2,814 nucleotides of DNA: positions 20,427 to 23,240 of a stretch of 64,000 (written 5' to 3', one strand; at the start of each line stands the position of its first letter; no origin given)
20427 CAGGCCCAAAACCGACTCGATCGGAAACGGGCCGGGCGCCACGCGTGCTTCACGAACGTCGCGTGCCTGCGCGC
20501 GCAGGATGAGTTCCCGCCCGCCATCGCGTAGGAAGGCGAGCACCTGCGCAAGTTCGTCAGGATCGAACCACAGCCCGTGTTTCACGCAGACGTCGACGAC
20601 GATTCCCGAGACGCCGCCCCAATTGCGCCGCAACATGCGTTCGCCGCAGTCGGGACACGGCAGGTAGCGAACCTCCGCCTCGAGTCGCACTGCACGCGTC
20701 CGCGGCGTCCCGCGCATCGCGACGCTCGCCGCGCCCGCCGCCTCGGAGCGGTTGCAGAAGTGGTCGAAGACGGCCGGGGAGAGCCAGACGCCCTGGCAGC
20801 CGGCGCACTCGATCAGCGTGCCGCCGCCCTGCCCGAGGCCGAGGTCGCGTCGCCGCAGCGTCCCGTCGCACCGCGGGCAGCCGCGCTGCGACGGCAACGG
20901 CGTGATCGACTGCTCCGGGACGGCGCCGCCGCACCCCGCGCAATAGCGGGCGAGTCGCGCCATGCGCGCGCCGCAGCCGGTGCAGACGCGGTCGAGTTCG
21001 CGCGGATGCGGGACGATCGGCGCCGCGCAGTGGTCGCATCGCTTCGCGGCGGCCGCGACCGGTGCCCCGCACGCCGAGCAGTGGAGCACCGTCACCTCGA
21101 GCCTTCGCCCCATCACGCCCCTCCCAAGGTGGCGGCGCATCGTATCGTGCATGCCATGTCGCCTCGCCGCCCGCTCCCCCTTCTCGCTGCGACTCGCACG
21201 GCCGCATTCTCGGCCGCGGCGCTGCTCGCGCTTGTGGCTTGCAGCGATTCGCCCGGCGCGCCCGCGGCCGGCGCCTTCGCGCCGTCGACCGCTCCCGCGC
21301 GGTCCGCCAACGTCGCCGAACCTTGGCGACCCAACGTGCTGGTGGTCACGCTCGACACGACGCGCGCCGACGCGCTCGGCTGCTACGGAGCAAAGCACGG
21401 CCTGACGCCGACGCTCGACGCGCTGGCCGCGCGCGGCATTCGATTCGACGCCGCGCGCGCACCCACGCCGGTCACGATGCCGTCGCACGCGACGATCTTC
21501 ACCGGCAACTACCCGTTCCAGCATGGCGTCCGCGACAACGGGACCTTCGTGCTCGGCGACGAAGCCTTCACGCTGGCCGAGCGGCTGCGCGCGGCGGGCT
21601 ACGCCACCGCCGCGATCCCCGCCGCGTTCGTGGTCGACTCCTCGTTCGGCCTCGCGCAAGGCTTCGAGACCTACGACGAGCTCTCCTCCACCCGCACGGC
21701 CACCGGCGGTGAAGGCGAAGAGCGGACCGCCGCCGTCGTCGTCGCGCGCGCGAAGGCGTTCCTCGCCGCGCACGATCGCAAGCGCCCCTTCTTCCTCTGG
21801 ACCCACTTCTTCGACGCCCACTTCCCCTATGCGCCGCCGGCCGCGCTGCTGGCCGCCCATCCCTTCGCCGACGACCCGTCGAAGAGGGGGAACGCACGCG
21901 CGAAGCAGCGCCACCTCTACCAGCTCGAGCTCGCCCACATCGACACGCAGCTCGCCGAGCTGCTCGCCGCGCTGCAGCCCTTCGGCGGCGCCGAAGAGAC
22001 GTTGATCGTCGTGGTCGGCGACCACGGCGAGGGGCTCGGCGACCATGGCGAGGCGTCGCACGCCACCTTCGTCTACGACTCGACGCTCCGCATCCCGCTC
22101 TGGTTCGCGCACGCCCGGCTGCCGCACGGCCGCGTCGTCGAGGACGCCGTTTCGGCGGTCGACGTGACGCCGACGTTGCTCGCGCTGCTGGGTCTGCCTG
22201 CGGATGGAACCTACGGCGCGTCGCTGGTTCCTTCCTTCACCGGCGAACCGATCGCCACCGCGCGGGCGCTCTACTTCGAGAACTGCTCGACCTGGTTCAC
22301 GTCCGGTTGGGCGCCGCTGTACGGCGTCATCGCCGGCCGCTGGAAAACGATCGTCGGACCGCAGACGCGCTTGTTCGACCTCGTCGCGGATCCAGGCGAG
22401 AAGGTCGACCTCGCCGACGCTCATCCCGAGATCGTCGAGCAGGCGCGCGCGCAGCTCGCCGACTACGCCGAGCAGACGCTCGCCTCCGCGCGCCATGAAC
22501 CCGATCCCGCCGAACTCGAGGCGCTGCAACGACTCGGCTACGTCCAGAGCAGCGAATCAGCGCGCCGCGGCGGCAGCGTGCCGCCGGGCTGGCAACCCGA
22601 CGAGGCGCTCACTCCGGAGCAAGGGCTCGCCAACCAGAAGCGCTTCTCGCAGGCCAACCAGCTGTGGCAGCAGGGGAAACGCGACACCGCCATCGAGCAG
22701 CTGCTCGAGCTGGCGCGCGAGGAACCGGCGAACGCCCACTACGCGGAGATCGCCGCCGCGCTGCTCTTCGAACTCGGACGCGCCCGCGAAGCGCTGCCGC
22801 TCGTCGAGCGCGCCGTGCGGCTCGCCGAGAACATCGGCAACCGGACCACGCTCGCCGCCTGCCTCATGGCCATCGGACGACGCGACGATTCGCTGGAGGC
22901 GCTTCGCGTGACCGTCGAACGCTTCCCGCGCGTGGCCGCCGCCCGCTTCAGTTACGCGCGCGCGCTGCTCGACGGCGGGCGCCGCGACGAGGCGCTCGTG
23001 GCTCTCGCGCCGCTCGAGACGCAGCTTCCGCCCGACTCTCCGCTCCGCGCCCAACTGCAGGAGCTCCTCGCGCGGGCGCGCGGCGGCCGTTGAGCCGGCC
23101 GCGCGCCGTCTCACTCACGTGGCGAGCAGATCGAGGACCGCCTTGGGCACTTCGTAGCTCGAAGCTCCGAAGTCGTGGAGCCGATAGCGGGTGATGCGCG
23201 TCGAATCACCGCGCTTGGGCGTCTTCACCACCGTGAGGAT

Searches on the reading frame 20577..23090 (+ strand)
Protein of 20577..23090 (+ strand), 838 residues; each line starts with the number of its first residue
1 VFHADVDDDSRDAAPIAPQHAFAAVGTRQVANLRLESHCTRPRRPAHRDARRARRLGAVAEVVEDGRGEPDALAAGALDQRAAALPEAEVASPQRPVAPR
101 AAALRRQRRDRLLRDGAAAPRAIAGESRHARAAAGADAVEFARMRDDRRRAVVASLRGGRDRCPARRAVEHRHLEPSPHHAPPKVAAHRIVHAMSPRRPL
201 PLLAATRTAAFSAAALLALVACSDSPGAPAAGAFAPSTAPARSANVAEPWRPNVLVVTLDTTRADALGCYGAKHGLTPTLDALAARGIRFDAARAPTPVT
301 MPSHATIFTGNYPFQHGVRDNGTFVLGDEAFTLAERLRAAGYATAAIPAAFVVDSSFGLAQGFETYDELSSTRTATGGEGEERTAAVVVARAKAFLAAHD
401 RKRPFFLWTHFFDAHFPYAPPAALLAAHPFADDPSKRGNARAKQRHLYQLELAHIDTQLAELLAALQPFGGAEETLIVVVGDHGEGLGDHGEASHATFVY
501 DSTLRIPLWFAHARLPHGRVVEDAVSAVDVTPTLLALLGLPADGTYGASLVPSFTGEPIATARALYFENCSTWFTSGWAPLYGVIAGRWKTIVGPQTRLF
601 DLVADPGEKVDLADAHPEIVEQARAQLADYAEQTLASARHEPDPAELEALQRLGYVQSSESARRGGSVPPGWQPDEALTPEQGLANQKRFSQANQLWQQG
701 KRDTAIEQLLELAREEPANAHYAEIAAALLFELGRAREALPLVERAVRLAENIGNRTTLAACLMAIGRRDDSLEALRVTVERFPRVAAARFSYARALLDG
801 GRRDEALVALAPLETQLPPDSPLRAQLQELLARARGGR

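Call 64: search_protein_families(library=pfam, proteins=[window:20577-23090:+], max_evalue=0.00001)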
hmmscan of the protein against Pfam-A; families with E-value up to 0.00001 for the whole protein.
window:20577-23090:+ (838 aa): 5 families
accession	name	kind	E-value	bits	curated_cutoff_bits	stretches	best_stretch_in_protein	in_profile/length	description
PF00884.28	Sulfatase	-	1.9e-37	129.6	25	1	252-539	1-300/301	Sulfatase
PF01663.27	Phosphodiest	-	1.3e-15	58.3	23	1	254-324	1-68/342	Type I phosphodiesterase / nucleotide pyrophosphatase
PF13432.12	TPR_16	-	2.2e-07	31.6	32.7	0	763-811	7-54/65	Tetratricopeptide repeat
PF16347.10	SGSH_C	-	1.4e-06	29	29.3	1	497-629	9-150/154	N-sulphoglucosamine sulphohydrolase, C-terminal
PF12895.13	ANAPC3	-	2.2e-06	28.3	27.2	0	737-810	6-79/82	Anaphase-promoting complex, cyclosome, subunit 3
